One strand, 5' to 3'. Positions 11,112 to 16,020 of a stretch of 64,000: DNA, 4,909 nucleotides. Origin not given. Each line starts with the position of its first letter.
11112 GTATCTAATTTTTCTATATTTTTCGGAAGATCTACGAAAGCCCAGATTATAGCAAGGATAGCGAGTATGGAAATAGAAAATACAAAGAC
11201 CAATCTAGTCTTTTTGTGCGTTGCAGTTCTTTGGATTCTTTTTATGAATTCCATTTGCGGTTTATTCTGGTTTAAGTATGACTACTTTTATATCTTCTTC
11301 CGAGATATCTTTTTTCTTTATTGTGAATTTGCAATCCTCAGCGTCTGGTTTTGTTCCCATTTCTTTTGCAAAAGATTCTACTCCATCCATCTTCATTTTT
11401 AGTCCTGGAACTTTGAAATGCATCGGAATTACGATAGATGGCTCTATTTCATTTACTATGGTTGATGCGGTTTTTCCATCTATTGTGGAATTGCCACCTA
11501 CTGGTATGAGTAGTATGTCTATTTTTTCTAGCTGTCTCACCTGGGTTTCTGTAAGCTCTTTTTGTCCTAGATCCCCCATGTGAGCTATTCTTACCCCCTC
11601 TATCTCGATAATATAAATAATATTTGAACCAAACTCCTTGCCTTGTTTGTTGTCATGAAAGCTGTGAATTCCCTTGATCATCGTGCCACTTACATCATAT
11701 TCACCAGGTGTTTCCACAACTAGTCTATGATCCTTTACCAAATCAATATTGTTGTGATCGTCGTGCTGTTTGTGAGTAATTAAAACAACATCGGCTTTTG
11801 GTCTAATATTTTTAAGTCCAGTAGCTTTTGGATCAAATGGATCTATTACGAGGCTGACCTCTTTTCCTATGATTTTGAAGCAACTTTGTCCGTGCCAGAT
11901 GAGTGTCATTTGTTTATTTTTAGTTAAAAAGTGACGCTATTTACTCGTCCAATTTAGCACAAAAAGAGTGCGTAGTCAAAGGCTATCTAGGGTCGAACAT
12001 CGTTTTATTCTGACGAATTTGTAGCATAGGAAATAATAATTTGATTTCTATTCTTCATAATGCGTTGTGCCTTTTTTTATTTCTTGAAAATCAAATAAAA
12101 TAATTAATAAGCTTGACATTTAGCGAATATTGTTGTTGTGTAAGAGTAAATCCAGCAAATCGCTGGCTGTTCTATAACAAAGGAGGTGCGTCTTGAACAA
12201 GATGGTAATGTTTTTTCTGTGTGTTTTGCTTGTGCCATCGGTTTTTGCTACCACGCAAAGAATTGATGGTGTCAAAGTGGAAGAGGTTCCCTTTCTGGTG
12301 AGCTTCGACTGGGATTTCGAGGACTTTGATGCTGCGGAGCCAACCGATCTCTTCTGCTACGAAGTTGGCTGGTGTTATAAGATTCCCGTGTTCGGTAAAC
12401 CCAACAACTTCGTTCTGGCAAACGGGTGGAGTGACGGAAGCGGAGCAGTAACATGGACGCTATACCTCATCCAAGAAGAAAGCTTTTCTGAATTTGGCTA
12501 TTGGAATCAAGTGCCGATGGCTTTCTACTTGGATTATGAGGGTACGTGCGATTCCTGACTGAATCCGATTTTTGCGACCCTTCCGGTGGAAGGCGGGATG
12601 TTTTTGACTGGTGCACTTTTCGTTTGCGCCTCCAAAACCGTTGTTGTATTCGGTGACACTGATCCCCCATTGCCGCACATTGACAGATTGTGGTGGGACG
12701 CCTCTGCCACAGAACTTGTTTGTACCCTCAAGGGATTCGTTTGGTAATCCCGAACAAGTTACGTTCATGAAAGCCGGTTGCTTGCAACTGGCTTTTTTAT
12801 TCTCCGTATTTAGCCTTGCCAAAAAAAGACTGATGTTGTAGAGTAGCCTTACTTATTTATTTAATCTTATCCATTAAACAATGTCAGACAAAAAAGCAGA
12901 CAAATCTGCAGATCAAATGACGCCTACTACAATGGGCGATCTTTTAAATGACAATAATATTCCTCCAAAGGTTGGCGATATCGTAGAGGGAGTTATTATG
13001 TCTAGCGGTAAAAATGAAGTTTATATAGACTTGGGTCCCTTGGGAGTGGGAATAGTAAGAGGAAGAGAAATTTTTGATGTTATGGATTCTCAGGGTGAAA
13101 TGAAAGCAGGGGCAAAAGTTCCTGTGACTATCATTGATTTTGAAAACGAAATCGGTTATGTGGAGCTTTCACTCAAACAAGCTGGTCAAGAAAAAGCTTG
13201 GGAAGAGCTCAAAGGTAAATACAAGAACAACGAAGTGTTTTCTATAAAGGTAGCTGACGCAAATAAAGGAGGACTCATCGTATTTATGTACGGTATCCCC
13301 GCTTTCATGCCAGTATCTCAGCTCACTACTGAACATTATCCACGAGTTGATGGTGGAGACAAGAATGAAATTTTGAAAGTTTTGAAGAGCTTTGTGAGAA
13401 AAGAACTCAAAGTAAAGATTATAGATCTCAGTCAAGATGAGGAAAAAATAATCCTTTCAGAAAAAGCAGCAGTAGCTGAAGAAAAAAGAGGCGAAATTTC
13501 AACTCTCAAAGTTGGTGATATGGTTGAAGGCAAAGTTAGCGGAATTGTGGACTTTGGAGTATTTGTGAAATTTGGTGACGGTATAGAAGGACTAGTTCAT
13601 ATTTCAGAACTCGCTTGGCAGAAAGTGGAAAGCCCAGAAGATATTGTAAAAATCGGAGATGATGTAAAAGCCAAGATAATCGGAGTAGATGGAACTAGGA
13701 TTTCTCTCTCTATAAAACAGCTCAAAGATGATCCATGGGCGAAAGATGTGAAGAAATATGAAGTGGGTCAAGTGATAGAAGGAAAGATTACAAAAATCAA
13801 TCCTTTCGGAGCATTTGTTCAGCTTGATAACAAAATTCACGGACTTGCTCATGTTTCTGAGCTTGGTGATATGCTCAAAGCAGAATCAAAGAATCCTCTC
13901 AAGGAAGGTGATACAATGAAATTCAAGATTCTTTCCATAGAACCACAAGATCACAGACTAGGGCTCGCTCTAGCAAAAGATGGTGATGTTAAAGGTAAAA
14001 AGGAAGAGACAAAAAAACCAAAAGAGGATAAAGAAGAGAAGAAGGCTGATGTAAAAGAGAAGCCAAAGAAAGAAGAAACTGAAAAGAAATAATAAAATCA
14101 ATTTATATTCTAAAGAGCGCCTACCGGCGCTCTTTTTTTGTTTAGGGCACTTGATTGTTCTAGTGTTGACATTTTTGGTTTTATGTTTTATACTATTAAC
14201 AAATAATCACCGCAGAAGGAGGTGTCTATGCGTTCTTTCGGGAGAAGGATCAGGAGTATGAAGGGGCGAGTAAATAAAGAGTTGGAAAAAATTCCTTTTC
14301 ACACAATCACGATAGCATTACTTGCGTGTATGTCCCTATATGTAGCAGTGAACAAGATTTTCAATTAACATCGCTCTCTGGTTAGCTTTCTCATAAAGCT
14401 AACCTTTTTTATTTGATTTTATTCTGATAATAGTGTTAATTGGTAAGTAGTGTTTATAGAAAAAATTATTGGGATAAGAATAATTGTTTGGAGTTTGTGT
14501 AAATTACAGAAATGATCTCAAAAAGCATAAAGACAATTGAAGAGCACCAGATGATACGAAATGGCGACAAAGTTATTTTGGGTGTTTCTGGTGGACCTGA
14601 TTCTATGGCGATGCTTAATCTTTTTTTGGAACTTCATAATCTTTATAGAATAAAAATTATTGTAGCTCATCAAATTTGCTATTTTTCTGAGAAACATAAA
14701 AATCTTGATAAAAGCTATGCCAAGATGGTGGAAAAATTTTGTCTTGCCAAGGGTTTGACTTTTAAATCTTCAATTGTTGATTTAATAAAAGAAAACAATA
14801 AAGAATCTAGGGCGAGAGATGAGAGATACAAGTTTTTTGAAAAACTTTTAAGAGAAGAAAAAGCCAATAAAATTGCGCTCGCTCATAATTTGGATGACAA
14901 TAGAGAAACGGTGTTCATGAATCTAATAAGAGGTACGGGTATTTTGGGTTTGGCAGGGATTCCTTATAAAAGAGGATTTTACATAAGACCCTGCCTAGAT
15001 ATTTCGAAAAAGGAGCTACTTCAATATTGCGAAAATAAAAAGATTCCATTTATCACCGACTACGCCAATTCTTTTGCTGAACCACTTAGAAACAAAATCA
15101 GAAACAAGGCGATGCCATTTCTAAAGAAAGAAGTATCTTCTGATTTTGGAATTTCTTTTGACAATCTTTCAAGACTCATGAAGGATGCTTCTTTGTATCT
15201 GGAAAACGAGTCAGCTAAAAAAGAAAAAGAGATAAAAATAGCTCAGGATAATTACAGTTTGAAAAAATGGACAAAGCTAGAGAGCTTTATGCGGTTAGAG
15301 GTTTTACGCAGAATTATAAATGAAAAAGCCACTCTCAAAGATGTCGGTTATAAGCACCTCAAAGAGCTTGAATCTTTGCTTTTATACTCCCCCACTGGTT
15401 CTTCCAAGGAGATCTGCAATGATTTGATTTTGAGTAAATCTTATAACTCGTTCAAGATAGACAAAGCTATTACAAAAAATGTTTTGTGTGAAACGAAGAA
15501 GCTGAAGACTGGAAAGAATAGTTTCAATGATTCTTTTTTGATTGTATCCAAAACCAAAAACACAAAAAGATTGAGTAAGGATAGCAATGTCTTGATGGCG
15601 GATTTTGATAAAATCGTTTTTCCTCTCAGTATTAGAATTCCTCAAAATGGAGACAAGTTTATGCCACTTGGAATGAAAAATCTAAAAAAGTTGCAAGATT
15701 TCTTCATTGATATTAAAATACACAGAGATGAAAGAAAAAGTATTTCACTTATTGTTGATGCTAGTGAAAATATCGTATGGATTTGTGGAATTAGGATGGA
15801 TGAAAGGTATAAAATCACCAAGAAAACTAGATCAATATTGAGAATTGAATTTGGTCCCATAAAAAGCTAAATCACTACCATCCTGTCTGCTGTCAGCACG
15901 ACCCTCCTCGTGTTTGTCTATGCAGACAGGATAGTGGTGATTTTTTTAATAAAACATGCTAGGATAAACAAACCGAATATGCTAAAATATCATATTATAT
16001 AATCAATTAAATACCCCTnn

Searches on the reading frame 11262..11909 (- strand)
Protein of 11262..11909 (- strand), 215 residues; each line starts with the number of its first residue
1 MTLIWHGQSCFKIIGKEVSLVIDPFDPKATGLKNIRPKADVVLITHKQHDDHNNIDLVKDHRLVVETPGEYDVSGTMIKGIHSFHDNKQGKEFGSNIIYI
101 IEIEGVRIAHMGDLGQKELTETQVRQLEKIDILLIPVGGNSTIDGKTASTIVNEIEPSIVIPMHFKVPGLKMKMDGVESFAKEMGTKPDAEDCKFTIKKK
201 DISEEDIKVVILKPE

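Call 11: search_protein_families(library=pfam, proteins=[window:11262-11909:-])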
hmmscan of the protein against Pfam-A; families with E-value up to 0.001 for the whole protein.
window:11262-11909:- (215 aa): 2 families
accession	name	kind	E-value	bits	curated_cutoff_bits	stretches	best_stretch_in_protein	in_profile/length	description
PF13483.12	Lactamase_B_3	-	4e-47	160.6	24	1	3-164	2-160/160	Beta-lactamase superfamily domain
PF12706.13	Lactamase_B_2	-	6.8e-08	32.8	27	1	82-165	111-200/200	Beta-lactamase superfamily domain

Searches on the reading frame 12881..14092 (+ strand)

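Call 12: search_protein_families(library=pfam, proteins=[window:12881-14092:+])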
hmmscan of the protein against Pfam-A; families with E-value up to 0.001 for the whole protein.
window:12881-14092:+ (403 aa): 5 families
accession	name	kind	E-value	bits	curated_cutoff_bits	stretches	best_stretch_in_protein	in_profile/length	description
PF00575.29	S1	-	1.4e-49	166.8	22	4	209-279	2-74/74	S1 RNA binding domain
PF23459.1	S1_RRP5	-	2.5e-13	50.8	27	1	294-364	2-72/72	RRP5 S1 domain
PF21710.3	Spt6_S1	-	1.4e-07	32.1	27.5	0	207-278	12-84/91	Spt6, S1/OB domain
PF13509.12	S1_2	-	1.5e-05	25.4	21.8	0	295-317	1-23/61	S1 domain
PF24685.1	OB_RRP5_4th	-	0.00063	20.2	31.5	0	237-269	39-71/92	RRP5 OB-fold domain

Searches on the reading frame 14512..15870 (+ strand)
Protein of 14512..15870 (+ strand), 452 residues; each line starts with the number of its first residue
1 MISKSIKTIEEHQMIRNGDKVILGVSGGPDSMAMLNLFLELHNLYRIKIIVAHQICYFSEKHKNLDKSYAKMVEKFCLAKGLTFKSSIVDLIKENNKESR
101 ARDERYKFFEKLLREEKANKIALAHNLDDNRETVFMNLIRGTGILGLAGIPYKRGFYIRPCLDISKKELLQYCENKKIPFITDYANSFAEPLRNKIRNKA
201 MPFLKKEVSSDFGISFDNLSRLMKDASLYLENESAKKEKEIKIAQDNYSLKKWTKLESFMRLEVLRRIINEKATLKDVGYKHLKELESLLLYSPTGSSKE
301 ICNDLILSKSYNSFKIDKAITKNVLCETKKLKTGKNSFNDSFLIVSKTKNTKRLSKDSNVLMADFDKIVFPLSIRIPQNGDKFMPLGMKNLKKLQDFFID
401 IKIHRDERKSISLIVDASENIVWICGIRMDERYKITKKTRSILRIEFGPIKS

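Call 12: search_protein_families(library=pfam, proteins=[window:14512-15870:+])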
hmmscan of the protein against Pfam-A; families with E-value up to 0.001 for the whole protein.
window:14512-15870:+ (452 aa): 2 families
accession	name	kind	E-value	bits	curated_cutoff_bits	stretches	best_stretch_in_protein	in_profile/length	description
PF01171.26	ATP_bind_3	-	1.4e-40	139.4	27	1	20-198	1-181/182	PP-loop family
PF11734.13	TilS_C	-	2.1e-11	43.5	22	1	372-441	1-69/74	TilS substrate C-terminal domain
